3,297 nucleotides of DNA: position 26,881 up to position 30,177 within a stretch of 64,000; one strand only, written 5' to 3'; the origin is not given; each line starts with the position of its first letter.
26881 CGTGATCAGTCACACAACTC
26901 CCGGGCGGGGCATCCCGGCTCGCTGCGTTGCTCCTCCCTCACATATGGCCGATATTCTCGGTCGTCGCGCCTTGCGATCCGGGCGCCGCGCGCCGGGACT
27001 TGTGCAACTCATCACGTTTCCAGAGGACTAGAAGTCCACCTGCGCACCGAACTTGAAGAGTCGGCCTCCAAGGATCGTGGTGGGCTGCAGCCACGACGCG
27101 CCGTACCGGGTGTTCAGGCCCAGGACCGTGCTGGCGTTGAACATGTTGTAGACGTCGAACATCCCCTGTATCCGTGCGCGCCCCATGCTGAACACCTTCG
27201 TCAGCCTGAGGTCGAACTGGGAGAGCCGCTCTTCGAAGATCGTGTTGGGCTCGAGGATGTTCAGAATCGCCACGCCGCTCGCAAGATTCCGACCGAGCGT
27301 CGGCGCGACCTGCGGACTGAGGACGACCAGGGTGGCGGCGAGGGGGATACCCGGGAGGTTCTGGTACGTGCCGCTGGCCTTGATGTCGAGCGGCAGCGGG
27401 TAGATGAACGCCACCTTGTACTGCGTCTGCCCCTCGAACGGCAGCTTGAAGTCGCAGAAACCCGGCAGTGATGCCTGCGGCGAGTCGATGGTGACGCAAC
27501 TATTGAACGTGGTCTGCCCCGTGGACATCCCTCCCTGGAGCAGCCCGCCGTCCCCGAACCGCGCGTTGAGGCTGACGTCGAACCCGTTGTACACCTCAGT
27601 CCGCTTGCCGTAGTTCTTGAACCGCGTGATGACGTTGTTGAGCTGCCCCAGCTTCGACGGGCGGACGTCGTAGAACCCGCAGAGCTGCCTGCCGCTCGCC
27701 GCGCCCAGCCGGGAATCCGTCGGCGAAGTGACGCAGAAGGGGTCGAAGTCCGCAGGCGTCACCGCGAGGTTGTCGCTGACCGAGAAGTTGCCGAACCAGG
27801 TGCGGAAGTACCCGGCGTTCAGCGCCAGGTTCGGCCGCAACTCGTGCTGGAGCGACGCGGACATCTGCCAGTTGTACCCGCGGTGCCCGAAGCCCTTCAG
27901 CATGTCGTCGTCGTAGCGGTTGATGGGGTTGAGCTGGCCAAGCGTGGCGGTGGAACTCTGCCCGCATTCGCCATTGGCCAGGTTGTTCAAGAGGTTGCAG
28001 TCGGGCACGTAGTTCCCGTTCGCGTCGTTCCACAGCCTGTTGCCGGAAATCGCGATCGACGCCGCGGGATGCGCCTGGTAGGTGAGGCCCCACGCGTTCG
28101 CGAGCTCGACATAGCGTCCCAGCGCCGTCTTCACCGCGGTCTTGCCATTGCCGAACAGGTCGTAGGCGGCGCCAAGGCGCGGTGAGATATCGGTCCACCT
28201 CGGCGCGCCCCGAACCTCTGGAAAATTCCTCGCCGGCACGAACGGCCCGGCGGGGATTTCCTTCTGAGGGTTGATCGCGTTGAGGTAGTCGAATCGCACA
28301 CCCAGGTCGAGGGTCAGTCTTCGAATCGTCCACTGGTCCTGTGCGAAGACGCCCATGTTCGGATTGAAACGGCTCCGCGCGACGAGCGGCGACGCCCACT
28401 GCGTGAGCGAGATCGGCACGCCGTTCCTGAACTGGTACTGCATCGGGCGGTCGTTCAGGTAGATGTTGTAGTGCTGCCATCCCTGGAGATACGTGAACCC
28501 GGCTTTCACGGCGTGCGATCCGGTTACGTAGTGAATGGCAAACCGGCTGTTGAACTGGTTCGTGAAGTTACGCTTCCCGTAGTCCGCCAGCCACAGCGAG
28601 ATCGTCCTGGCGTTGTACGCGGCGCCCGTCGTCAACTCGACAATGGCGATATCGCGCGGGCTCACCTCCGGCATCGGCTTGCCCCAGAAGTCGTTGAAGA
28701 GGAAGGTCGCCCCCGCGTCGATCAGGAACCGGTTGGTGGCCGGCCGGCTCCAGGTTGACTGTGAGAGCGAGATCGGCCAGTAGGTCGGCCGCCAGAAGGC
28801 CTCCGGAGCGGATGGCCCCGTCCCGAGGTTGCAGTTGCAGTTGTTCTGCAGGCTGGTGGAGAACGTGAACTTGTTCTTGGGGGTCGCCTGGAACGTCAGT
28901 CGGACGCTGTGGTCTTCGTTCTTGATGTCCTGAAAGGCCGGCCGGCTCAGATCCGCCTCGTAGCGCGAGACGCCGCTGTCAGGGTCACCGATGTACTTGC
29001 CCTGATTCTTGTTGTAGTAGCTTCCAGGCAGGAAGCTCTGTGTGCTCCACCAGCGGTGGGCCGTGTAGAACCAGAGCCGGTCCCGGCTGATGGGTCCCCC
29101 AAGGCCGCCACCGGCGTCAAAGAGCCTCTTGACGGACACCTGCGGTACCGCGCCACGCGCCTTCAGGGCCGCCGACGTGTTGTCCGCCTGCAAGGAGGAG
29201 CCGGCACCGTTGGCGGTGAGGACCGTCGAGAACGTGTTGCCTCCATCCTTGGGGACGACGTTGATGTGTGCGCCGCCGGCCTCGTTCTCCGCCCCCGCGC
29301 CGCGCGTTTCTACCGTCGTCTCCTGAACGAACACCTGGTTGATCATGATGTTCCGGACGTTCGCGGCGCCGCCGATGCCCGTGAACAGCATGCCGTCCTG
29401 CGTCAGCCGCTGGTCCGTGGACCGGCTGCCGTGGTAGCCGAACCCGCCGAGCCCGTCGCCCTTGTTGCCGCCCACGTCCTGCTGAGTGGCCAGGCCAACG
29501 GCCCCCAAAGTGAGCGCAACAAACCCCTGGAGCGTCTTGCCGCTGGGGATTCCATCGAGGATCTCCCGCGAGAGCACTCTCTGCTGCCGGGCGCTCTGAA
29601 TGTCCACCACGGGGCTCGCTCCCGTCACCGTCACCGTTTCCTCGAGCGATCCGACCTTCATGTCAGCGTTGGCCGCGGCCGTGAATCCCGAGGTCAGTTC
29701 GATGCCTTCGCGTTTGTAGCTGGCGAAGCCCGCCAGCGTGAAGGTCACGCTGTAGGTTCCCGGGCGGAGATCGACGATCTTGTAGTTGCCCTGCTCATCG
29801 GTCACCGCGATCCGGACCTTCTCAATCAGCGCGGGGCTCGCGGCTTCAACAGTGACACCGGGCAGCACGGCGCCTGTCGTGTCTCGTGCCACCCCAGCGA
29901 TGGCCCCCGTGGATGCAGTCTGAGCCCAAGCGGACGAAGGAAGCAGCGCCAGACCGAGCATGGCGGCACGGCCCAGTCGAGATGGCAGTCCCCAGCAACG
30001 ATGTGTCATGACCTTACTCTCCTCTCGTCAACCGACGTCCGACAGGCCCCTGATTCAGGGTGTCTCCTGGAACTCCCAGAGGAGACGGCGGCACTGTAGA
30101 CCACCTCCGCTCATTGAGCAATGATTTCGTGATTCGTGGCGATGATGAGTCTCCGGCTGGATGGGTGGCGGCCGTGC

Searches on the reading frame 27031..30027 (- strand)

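Call 34: search_protein_families(library=pfam, proteins=[window:27031-30027:-], max_evalue=0.00001)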
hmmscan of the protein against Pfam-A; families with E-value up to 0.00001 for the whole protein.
window:27031-30027:- (999 aa): 1 family
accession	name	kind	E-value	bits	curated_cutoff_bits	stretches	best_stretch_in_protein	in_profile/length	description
PF13620.12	CarboxypepD_reg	-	2.2e-14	54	32.3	1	43-123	2-81/82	Carboxypeptidase regulatory-like domain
